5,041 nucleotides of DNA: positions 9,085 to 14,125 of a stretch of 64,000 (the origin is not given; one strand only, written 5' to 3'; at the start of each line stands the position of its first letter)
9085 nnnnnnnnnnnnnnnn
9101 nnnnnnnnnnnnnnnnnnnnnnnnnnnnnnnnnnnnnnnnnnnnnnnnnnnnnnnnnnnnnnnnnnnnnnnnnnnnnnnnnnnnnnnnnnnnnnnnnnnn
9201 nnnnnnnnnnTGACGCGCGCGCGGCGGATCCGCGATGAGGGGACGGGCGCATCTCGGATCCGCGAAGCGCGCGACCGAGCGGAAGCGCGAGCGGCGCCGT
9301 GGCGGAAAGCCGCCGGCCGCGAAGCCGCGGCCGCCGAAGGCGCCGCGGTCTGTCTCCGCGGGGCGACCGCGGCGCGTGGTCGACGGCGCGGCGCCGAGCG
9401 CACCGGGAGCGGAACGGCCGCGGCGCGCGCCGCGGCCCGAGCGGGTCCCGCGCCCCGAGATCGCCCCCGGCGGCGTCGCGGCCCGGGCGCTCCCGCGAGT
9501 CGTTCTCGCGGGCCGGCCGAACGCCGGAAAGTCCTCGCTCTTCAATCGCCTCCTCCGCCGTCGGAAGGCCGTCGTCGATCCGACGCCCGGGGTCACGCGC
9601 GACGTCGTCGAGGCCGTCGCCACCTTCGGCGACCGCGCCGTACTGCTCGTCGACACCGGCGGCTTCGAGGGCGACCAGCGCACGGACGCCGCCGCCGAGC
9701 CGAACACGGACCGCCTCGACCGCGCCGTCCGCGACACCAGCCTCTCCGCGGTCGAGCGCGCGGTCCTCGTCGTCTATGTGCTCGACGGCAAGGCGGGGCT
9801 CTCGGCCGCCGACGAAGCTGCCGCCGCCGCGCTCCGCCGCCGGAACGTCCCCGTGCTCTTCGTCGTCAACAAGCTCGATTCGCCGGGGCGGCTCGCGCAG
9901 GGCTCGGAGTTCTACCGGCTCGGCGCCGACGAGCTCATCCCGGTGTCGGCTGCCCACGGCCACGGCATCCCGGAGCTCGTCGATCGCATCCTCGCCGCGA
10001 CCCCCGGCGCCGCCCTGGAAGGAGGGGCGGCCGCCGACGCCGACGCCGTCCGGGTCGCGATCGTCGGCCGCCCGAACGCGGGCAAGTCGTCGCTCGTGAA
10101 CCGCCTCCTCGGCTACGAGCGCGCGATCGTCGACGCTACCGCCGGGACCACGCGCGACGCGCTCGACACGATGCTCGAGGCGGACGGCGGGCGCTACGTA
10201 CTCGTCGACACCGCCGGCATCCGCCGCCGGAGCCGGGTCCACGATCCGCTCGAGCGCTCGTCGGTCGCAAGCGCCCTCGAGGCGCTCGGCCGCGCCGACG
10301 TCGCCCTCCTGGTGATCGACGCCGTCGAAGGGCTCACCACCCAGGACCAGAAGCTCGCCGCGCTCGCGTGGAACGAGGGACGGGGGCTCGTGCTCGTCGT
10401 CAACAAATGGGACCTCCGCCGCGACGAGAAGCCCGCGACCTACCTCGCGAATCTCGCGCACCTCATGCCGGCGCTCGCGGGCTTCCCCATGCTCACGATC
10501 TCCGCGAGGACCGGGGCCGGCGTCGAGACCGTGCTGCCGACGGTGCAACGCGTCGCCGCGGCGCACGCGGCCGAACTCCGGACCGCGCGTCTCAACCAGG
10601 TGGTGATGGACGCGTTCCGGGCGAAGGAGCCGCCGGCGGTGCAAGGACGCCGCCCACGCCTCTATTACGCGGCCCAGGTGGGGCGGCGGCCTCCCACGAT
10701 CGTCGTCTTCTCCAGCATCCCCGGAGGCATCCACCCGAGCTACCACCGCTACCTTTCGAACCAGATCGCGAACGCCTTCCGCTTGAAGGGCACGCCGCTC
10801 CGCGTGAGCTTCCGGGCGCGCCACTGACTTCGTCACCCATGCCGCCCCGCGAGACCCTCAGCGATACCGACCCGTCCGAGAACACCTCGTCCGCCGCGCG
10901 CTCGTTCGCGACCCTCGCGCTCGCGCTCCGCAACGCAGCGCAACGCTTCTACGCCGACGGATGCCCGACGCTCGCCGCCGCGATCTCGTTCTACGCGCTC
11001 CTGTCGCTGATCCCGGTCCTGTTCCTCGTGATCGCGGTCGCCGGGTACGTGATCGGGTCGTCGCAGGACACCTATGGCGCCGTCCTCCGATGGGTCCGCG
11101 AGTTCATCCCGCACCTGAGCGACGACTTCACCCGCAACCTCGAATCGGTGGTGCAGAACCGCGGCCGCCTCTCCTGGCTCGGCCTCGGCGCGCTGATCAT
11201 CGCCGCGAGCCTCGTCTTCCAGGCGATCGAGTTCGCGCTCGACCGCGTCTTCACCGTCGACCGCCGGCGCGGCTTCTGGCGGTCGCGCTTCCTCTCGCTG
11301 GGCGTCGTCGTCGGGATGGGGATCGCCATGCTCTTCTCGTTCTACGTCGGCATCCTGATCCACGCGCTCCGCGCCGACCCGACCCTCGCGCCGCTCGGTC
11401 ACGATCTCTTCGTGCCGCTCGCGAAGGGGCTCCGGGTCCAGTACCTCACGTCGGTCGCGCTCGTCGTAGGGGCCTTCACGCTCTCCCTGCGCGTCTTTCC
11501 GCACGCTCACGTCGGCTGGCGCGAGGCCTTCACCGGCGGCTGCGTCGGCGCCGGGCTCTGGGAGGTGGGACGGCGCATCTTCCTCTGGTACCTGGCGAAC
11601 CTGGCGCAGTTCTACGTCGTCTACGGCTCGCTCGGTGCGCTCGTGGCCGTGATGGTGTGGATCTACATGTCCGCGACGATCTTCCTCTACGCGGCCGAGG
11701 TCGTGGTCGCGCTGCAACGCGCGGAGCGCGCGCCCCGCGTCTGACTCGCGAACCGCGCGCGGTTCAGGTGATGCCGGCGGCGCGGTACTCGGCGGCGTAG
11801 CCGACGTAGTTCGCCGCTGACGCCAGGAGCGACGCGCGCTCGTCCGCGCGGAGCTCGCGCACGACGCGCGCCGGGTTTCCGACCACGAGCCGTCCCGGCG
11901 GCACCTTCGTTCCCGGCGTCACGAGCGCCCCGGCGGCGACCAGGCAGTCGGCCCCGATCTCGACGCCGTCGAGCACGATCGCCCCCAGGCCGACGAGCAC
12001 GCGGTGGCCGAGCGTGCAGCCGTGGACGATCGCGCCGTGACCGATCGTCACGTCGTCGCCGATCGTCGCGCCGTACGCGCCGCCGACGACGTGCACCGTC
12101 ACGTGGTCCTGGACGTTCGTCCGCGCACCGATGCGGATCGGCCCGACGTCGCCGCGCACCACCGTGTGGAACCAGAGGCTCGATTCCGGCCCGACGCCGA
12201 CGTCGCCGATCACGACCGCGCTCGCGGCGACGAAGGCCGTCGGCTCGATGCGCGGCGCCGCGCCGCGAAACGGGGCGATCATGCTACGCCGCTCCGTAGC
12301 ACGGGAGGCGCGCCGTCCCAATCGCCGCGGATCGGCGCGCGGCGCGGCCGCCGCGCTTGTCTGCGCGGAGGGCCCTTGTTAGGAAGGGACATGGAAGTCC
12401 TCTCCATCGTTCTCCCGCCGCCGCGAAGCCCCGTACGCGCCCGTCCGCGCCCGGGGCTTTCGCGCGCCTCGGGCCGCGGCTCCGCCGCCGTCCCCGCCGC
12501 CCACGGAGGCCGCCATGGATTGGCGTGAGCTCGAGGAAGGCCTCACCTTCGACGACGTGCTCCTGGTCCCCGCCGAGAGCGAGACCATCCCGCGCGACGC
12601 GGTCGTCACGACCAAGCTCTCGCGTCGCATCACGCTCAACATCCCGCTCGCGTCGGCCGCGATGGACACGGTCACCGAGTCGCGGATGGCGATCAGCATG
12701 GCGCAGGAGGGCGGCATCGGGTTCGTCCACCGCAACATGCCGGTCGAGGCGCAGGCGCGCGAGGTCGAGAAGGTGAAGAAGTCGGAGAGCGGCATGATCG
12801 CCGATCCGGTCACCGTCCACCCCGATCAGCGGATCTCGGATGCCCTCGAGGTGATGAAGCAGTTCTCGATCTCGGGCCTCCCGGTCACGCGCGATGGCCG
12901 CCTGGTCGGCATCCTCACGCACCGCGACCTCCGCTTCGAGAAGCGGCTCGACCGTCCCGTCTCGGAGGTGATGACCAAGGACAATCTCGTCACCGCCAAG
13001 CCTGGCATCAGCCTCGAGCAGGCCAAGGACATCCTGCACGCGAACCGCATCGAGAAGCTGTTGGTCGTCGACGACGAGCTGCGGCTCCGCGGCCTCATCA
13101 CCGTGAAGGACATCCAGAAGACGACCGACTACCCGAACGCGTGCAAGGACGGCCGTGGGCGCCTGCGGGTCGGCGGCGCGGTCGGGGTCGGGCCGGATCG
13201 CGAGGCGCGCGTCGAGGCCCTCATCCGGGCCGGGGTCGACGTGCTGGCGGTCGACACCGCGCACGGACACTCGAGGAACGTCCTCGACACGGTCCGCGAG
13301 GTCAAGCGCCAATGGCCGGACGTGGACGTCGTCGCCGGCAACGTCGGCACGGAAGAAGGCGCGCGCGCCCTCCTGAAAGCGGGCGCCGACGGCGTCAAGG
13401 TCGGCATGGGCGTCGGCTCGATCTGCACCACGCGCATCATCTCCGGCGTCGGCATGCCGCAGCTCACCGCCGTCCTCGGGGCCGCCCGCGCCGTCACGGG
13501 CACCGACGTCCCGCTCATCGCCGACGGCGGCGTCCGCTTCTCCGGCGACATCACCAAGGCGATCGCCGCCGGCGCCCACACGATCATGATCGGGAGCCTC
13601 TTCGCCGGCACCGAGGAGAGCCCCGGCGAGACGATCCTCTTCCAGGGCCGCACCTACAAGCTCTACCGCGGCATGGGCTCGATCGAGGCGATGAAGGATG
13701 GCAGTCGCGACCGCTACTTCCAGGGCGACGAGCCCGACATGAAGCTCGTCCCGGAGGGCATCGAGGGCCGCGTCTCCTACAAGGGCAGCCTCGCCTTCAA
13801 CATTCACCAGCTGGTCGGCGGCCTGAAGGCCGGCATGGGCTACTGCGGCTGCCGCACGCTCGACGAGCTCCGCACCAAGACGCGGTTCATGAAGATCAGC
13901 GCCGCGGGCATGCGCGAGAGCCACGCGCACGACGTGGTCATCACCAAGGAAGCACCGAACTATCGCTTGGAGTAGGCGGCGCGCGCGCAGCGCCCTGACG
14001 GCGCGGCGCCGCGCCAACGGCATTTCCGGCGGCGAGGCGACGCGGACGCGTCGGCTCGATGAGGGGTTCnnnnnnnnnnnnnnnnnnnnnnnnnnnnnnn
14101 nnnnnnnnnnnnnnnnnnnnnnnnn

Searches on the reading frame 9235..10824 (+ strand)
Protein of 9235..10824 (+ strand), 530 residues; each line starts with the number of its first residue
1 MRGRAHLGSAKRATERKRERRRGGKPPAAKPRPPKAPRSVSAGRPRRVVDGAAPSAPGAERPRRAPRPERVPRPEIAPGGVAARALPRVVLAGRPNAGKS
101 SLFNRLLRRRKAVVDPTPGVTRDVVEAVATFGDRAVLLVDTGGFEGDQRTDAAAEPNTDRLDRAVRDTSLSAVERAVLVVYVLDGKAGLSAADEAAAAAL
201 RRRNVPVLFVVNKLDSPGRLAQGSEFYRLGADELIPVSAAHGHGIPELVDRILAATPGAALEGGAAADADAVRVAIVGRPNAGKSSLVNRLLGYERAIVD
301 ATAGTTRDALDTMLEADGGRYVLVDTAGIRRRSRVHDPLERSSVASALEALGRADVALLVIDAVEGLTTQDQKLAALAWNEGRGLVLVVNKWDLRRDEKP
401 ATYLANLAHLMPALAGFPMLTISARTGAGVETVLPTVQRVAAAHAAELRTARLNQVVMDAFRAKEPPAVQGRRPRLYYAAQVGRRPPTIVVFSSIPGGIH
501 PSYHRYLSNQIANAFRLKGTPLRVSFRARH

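Call 6: search_protein_families(library=pfam, proteins=[window:9235-10824:+], max_evalue=0.01)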
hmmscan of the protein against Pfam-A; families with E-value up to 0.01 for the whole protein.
window:9235-10824:+ (530 aa): 21 families
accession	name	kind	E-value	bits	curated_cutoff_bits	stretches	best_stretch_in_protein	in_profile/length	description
PF01926.29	MMR_HSR1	-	9.7e-51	171.1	21.9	2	273-391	1-113/113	50S ribosome-binding GTPase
PF14714.11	KH_dom-like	-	1.8e-25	89.4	27.3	1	449-527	3-81/81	KH-domain-like of EngA bacterial GTPase enzymes, C-terminal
PF00009.33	GTP_EFTU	-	1.4e-22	80.6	26.5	2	350-440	89-185/188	Elongation factor Tu GTP binding domain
PF02421.24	FeoB_N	-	4.9e-20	72.1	27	2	273-434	2-153/156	Ferrous iron transport protein B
PF00350.29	Dynamin_N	-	1.6e-13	51.5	27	1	274-302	1-29/168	Dynamin family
PF04548.22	AIG1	-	2.1e-10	40.8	27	2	273-375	2-104/212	AIG1 family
PF03193.22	RsgA_GTPase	-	8.1e-10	39.2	30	0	357-438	26-105/174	RsgA GTPase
PF00071.28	Ras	-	8.3e-06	25.9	21.6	0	274-439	2-158/162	Ras family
PF08477.19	Roc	-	1.6e-05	25.6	27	0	273-336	1-73/119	Ras of Complex, Roc, domain of DAPkinase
PF00025.27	Arf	-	0.00015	21.7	22.3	0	88-126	16-54/174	ADP-ribosylation factor family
PF03308.22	MeaB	-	0.00019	20.9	23.1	0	386-445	175-239/273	Methylmalonyl Co-A mutase-associated GTPase MeaB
PF13401.12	AAA_22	-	0.00026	21.7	27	0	274-373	8-100/130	AAA domain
PF09439.16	SRPRB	-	0.00053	19.8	25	0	87-140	4-52/178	Signal recognition particle receptor beta subunit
PF00005.33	ABC_tran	-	0.00089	20.3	25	0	273-355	13-96/137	ABC transporter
PF16897.10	MMR_HSR1_Xtn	-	0.0014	19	35.2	0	202-252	53-100/106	C-terminal region of MMR_HSR1 domain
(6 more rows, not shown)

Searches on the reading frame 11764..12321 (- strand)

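Call 88: search_protein_families(library=pfam, proteins=[window:11764-12321:-], max_evalue=0.00001)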
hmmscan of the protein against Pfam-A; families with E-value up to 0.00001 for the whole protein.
window:11764-12321:- (185 aa): 3 families
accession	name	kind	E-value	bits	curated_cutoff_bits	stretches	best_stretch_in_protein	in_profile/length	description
PF00132.30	Hexapep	-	1.5e-13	50.3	27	0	102-135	2-35/36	Bacterial transferase hexapeptide (six repeats)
PF14602.12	Hexapep_2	-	4e-07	30.1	27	0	104-135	4-33/34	Hexapeptide repeat of succinyl-transferase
PF25084.1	LbH_EIF2B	-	3e-06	27.6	54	1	63-142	23-101/105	EIF2B subunit epsilon LbH domain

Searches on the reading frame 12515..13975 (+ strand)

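Call 88: search_protein_families(library=pfam, proteins=[window:12515-13975:+], max_evalue=0.00001)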
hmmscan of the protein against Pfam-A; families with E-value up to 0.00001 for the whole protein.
window:12515-13975:+ (486 aa): 4 families
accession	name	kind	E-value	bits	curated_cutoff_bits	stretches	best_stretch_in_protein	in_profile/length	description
PF00478.31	IMPDH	-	4.1e-160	532.9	25.6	1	9-472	1-345/345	IMP dehydrogenase / GMP reductase domain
PF00571.33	CBS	-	1.8e-24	86.3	24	2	94-140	5-52/57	CBS domain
PF01070.24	FMN_dh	-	1.1e-07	31.7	24.9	1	12-363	30-305/350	FMN-dependent dehydrogenase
PF03060.21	NMO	-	1.4e-07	31.6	28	0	272-374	138-236/331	Nitronate monooxygenase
